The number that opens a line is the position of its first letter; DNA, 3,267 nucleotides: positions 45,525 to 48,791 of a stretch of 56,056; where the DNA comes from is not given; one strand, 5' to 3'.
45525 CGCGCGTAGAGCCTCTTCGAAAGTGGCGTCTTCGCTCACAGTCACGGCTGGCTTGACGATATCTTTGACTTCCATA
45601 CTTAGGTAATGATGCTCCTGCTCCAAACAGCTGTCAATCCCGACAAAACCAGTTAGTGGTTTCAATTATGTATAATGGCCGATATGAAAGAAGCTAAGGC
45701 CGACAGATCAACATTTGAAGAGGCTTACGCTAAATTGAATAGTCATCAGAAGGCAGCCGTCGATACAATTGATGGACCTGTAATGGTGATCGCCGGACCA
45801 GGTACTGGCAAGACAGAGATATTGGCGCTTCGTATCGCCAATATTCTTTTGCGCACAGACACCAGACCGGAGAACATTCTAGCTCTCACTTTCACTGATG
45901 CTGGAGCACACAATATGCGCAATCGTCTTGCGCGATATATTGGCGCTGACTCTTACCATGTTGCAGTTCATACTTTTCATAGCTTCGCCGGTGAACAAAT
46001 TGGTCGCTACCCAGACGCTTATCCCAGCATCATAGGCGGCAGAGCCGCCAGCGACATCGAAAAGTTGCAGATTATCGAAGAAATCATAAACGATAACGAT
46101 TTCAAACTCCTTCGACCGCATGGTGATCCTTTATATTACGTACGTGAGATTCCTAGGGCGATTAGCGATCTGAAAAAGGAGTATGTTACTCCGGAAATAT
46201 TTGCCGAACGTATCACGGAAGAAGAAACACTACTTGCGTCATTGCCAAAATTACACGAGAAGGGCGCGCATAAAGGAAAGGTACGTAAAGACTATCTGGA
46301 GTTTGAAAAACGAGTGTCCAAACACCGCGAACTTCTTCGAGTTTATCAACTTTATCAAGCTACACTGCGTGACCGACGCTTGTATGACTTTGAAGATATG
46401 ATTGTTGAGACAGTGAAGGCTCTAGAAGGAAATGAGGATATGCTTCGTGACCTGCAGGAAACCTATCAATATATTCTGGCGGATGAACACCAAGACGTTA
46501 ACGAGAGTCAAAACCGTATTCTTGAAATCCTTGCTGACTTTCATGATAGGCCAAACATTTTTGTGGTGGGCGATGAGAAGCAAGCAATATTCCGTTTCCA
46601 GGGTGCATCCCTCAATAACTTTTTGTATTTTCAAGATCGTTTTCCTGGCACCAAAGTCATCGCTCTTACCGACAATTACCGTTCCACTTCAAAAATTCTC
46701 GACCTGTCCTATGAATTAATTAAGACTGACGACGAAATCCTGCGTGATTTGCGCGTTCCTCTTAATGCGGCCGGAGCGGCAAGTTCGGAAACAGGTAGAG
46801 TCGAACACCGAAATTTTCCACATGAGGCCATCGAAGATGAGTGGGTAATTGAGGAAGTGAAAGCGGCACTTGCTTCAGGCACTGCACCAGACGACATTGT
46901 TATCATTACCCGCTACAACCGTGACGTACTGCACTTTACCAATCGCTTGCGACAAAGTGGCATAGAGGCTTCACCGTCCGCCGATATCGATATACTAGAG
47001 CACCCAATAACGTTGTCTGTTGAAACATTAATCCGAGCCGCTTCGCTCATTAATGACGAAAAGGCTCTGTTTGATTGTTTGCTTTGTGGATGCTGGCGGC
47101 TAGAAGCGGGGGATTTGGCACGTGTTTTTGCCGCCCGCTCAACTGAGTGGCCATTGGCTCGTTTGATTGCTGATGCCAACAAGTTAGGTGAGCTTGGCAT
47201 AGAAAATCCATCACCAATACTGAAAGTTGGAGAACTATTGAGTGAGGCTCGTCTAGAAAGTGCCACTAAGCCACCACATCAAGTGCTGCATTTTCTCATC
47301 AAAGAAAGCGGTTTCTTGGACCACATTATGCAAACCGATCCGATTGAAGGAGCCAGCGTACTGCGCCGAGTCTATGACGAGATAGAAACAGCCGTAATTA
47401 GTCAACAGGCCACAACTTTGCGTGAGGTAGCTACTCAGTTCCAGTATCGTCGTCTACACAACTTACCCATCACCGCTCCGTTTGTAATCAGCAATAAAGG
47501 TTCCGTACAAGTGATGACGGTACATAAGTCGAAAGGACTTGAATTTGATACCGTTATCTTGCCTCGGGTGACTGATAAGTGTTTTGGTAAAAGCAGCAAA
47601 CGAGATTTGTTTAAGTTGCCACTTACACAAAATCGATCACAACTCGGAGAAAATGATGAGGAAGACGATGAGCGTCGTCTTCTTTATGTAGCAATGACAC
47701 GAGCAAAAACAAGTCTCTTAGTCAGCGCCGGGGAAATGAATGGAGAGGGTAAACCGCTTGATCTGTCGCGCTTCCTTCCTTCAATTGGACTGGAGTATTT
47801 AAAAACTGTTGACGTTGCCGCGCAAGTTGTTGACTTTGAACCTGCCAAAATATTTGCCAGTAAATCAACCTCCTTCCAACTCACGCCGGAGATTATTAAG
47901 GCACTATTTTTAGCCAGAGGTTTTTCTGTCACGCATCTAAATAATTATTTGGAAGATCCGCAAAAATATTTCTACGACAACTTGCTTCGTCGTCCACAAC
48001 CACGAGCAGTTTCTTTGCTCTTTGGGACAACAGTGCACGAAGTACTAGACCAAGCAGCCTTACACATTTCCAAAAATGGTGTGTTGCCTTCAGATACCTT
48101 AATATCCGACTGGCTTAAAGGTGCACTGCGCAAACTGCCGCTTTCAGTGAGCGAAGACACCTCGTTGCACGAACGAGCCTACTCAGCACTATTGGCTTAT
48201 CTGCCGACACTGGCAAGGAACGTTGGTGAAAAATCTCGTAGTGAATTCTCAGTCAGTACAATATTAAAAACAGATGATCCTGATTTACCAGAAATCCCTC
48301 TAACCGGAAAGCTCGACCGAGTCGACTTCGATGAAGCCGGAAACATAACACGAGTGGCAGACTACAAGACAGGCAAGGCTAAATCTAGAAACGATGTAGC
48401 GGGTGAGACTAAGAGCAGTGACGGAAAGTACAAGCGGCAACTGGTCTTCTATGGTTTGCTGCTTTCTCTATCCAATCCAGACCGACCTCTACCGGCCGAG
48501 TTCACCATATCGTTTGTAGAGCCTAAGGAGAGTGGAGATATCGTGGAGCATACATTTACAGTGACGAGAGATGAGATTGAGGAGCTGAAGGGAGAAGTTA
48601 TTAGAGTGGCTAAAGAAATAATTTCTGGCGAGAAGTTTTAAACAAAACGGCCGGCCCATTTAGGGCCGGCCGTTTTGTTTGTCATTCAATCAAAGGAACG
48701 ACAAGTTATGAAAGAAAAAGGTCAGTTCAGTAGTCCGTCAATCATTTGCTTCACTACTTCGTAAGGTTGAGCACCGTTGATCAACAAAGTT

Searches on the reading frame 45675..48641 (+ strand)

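Call 57: search_protein_families(library=pfam, proteins=[window:45675-48641:+], max_evalue=0.00001)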
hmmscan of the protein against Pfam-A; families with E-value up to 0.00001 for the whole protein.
window:45675-48641:+ (988 aa): 6 families
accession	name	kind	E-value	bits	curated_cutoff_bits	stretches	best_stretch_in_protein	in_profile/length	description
PF00580.27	UvrD-helicase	-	5.4e-59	200.5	23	1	21-324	1-271/271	UvrD/REP helicase N-terminal domain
PF13361.12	UvrD_C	-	6.2e-33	115.1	25.6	2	607-685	283-347/350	UvrD-like helicase C-terminal domain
PF12705.13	PDDEXK_1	-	2e-21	77.5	22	1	750-985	2-227/247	PD-(D/E)XK nuclease superfamily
PF13245.12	AAA_19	-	5.6e-17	62.6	25.1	1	25-308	1-133/134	AAA domain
PF13538.12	UvrD_C_2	-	5.2e-12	45.9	27.4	0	661-683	29-51/52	UvrD-like helicase C-terminal domain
PF13087.12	AAA_12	-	1.1e-08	35.3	27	0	574-683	114-190/195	AAA domain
